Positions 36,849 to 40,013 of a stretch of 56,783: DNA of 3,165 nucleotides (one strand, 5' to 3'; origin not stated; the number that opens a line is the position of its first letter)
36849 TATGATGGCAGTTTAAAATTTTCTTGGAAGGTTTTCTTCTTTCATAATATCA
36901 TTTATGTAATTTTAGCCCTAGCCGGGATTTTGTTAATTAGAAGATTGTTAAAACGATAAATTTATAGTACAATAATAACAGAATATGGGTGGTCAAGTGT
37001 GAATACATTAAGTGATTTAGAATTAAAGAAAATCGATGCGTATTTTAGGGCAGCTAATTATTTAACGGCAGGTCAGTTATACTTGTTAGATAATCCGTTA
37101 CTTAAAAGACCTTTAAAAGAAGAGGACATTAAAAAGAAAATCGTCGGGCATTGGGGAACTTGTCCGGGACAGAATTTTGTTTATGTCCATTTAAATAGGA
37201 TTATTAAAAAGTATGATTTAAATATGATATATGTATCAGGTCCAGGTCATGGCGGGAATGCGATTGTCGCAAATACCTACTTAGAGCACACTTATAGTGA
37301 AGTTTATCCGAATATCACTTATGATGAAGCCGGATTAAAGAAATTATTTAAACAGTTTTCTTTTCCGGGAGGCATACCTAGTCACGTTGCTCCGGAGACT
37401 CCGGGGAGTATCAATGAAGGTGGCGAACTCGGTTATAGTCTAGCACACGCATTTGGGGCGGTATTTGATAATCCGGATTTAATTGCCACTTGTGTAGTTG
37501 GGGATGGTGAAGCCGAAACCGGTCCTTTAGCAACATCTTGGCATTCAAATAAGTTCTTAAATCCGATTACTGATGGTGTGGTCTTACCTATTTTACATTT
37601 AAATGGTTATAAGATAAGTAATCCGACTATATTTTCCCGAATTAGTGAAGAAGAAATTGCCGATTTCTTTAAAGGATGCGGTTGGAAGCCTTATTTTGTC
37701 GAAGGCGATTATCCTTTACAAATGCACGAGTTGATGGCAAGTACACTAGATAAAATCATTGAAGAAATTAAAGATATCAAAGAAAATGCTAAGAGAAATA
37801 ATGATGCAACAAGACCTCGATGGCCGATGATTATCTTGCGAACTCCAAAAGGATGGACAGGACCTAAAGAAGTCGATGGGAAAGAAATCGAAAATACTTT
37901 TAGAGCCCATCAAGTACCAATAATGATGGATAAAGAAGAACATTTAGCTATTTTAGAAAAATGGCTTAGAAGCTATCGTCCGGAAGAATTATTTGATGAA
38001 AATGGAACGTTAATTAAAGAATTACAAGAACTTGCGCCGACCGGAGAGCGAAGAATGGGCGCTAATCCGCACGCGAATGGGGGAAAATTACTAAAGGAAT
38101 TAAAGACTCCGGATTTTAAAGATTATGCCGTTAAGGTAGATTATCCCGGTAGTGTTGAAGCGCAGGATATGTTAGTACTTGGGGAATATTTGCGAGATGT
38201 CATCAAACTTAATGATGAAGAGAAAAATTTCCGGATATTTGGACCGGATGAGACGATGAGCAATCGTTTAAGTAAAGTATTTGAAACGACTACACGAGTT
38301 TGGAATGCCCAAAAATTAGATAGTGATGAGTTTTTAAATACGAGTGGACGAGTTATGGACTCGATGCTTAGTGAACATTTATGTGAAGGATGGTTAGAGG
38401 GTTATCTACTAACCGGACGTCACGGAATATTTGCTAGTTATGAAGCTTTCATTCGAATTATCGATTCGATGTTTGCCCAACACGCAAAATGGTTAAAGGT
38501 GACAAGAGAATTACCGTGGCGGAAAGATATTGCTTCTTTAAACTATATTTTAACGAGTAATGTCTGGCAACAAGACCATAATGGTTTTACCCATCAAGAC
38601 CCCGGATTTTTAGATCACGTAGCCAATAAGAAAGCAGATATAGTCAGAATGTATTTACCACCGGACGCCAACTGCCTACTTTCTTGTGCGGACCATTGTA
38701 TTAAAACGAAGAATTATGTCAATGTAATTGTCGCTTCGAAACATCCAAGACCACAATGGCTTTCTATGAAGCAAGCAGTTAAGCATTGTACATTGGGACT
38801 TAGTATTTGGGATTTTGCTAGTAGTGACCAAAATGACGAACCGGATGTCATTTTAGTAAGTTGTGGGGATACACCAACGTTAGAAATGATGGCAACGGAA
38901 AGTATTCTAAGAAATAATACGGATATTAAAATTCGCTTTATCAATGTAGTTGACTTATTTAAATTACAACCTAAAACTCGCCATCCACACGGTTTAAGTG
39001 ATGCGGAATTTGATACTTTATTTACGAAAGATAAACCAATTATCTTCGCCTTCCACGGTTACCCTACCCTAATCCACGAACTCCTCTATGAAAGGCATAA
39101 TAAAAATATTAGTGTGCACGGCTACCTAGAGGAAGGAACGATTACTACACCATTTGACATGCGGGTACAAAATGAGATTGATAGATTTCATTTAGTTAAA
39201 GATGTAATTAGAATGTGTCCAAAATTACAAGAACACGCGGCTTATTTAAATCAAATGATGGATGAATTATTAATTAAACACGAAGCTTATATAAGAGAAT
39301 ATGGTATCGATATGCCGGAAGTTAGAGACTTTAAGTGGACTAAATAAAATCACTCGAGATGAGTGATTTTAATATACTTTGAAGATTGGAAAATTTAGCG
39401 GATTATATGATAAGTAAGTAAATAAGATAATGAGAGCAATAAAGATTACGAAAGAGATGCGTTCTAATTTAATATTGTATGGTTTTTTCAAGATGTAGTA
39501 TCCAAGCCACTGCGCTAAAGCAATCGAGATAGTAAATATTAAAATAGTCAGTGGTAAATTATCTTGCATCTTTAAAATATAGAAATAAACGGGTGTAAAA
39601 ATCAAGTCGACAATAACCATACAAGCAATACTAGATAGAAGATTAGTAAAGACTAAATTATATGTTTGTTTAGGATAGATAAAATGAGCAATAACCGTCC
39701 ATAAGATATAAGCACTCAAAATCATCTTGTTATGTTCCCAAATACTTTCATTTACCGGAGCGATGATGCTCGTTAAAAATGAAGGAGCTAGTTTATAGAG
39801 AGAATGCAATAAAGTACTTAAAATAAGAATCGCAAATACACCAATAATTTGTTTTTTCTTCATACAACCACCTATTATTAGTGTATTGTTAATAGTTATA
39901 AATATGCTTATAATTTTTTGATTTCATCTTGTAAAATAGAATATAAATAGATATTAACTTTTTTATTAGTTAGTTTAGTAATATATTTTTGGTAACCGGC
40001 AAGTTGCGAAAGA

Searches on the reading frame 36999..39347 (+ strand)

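Call 58: search_protein_families(library=pfam, proteins=[window:36999-39347:+], max_evalue=0.00001)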
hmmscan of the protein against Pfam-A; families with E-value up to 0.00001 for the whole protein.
window:36999-39347:+ (782 aa): 3 families
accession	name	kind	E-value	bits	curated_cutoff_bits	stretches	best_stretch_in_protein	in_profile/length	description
PF09364.15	XFP_N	-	5.7e-186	618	23.7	1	5-363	3-363/364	XFP N-terminal domain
PF09363.15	XFP_C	-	1.2e-87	293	23.4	1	581-780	1-202/202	XFP C-terminal domain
PF03894.20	XFP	-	2.3e-86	288.5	22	1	393-569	2-176/177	D-xylulose 5-phosphate/D-fructose 6-phosphate phosphoketolase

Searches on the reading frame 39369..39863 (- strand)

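Call 58: search_protein_families(library=pfam, proteins=[window:39369-39863:-], max_evalue=0.00001)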
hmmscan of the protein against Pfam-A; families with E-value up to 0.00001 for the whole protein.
window:39369-39863:- (164 aa): 1 family
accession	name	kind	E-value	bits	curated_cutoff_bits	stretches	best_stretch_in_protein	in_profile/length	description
PF20122.4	DUF6512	-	8e-19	68.8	26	1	2-162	10-172/181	Family of unknown function (DUF6512)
